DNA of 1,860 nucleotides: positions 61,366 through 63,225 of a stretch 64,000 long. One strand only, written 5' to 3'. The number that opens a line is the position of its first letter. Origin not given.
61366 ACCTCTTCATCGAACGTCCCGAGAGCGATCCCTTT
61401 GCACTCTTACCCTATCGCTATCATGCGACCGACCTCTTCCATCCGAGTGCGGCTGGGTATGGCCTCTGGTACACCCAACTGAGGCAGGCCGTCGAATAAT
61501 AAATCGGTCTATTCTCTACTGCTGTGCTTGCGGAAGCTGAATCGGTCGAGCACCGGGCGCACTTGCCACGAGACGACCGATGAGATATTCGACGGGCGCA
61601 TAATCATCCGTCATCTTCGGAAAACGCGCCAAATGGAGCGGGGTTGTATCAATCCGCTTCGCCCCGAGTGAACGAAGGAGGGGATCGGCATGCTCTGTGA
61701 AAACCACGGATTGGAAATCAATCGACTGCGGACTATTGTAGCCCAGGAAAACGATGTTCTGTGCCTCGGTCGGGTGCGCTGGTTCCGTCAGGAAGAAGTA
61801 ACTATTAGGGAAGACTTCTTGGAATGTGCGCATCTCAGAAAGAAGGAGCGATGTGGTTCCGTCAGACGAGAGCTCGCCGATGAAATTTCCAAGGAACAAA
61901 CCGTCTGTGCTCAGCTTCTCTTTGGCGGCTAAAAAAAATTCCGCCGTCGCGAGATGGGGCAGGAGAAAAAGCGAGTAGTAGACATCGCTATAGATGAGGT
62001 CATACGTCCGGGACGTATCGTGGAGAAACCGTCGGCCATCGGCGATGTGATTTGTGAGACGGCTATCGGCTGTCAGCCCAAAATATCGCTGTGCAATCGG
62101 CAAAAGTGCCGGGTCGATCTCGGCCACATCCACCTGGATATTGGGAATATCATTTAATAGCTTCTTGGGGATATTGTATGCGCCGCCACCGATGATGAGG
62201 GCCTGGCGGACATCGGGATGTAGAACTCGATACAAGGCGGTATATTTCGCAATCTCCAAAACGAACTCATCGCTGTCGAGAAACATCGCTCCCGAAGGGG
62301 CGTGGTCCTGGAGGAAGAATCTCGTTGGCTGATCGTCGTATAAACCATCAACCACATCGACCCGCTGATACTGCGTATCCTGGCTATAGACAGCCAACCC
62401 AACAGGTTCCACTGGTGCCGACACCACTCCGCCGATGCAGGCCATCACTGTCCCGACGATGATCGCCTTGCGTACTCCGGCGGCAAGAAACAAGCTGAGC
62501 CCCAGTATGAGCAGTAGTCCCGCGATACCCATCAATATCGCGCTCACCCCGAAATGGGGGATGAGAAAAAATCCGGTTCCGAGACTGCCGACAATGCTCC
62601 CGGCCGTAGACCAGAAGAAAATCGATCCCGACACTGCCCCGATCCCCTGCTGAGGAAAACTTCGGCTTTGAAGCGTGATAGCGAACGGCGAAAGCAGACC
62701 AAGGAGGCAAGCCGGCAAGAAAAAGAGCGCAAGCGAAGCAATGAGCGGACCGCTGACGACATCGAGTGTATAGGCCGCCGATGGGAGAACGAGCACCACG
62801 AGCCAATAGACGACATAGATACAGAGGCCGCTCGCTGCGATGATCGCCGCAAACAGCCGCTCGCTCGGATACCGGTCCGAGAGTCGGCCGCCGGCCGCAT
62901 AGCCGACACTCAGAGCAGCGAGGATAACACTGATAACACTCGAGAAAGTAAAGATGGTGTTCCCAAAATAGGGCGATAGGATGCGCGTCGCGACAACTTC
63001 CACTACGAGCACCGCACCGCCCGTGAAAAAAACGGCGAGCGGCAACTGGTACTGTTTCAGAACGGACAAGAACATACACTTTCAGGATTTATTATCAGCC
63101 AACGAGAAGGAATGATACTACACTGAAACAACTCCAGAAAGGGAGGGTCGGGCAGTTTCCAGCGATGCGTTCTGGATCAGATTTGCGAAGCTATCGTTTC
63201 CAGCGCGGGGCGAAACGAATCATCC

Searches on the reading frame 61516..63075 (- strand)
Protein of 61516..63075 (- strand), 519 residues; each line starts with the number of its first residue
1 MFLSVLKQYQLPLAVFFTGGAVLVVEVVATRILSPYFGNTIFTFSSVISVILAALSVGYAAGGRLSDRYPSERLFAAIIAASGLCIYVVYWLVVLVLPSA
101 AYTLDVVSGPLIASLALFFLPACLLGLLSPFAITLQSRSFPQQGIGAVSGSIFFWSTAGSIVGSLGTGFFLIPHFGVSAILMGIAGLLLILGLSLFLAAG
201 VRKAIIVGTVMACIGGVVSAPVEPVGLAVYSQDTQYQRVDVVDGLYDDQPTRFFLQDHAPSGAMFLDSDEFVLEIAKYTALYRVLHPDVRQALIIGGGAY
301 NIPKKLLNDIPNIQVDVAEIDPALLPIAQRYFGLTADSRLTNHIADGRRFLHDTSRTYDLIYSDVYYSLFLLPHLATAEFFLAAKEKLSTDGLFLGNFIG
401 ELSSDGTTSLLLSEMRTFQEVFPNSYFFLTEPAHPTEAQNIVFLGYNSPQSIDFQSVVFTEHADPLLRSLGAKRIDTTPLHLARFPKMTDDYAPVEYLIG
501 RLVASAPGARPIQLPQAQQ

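Call 78: search_protein_families(library=pfam, proteins=[window:61516-63075:-], max_evalue=0.00001)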
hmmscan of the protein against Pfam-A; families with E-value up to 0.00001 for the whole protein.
window:61516-63075:- (519 aa): 1 family
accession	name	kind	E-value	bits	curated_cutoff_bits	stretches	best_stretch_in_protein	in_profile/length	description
PF01564.23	Spermine_synth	-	5.2e-09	36.3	22.9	1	285-395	15-129/186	Spermine/spermidine synthase domain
